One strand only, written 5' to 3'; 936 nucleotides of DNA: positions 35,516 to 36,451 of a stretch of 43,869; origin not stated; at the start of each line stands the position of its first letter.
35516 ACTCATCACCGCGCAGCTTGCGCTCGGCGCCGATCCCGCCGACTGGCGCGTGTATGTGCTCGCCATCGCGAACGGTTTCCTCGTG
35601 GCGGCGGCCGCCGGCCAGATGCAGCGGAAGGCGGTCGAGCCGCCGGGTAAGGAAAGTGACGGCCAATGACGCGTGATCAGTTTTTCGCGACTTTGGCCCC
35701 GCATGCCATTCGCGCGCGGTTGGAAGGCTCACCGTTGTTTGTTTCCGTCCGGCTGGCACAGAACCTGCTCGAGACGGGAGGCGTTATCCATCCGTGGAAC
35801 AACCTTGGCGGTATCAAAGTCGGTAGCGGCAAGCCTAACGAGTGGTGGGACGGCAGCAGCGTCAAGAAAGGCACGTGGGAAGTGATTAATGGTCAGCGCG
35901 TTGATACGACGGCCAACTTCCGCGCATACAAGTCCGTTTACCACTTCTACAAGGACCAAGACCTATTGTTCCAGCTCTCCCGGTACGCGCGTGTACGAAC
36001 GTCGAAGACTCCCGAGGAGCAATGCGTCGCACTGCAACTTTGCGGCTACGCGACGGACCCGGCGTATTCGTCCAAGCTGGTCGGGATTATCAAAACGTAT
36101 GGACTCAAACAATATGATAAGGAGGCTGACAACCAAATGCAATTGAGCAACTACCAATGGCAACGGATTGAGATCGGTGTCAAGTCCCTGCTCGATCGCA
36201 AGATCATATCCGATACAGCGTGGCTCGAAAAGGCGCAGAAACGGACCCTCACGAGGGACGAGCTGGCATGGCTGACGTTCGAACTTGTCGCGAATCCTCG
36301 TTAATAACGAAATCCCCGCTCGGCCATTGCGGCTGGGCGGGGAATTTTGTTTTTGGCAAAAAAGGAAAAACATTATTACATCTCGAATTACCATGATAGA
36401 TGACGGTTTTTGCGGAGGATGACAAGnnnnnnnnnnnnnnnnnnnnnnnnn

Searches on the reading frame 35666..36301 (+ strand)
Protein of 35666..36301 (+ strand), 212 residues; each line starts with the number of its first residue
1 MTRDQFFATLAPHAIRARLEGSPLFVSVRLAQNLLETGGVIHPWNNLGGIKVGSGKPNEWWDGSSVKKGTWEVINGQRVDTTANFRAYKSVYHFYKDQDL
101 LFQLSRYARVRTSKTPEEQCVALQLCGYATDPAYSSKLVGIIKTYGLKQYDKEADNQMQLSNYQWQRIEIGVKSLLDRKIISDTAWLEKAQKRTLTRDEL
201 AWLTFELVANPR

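Call 55: find_related_loci(query=window:35666-36301:+, collection=viral_contigs, flank=6000)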
Query window:35666-36301:+ (212 aa) in viral_contigs; peptide patterns used: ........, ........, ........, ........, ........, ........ (x = any residue, [..] = any of these).
18 stretches matched a pattern; 14 encode a relative of the query (tblastn E <= 1e-3); 14 distinct loci.
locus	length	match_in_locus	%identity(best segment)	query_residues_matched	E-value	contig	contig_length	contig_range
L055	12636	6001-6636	86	1-212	4e-124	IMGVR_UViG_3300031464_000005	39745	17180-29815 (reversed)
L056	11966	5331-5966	84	1-212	2e-123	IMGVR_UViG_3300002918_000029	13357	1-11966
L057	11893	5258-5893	84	1-212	2e-123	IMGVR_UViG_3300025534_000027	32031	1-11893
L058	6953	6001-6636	83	1-212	4e-120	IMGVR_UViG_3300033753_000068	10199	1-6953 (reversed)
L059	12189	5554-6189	75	1-212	1e-105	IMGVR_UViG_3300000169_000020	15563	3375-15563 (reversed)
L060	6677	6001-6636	75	1-212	4e-105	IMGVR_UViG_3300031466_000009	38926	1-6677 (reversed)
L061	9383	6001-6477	89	1-159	1e-98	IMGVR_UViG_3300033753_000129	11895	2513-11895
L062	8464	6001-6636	75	1-212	4e-105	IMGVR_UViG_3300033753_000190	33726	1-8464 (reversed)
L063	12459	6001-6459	84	1-153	2e-91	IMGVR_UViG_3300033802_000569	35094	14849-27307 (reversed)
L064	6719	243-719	74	1-159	1e-80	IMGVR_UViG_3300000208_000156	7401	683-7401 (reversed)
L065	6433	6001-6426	82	1-142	3e-79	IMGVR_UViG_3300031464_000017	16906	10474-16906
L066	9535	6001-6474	71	1-158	5e-76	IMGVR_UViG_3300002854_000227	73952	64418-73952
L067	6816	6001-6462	69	1-154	3e-71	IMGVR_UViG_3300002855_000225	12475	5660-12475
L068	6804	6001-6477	65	1-159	2e-68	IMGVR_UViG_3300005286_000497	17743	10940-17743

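Call 63: search_protein_families(library=pfam, proteins=[L062:6811-7644:-, L059:6997-7512:+, L059:6753-7004:+, L056:6205-6885:-, L056:6951-7460:-, L061:7684-8475:+, L061:7475-7684:+], max_evalue=0.01)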
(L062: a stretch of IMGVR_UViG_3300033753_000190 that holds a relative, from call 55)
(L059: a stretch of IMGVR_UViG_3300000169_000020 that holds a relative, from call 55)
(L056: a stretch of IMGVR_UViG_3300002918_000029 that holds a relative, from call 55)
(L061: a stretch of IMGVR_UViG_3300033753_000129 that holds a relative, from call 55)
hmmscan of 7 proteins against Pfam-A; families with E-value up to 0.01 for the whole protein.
L062:6811-7644:- (278 aa): 1 family
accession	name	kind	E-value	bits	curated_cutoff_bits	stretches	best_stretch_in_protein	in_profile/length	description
PF12686.12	DUF3800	-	4.3e-10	40.9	21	1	4-195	1-146/149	Protein of unknown function (DUF3800)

L059:6997-7512:+ (172 aa): 0 families

L059:6753-7004:+ (84 aa): 0 families

L056:6205-6885:- (227 aa): 0 families

L056:6951-7460:- (170 aa): 1 family
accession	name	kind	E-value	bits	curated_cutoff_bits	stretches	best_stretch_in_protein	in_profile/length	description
PF00583.31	Acetyltransf_1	-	6.5e-05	23.6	20.7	1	18-110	24-115/116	Acetyltransferase (GNAT) family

L061:7684-8475:+ (264 aa): 3 families
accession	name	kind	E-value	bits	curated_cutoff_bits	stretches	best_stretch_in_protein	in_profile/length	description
PF05901.16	Excalibur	-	5.8e-17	62.2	22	1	229-264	1-36/36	Excalibur calcium-binding domain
PF07833.16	Cu_amine_oxidN1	-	8.8e-11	42.2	24.2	1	43-91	2-50/108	Copper amine oxidase N-terminal domain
PF14040.12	DNase_NucA_NucB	-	1.7e-05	25.7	23.8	1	149-199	45-97/100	Deoxyribonuclease NucA/NucB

L061:7475-7684:+ (70 aa): 0 families

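Call 106: search_protein_families(library=padloc, proteins=[L062:6811-7644:-, L059:6997-7512:+, L059:6753-7004:+, L056:6205-6885:-, L056:6951-7460:-, L061:7684-8475:+], max_evalue=0.001)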
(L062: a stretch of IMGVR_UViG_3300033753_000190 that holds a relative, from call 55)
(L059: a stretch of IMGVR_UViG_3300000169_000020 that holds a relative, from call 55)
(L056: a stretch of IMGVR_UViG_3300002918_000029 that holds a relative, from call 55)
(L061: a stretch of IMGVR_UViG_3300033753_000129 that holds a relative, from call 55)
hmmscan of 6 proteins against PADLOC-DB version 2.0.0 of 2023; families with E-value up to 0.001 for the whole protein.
L062:6811-7644:- (278 aa): 2 families
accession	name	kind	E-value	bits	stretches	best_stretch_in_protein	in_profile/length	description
PDLC04353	PDC-M04A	-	4.6e-18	63.4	1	2-230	4-205/232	-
PDLC04354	PDC-M04A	-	1e-07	30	1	41-211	1-153/190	-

L059:6997-7512:+ (172 aa): 0 families

L059:6753-7004:+ (84 aa): 0 families

L056:6205-6885:- (227 aa): 0 families

L056:6951-7460:- (170 aa): 0 families

L061:7684-8475:+ (264 aa): 0 families
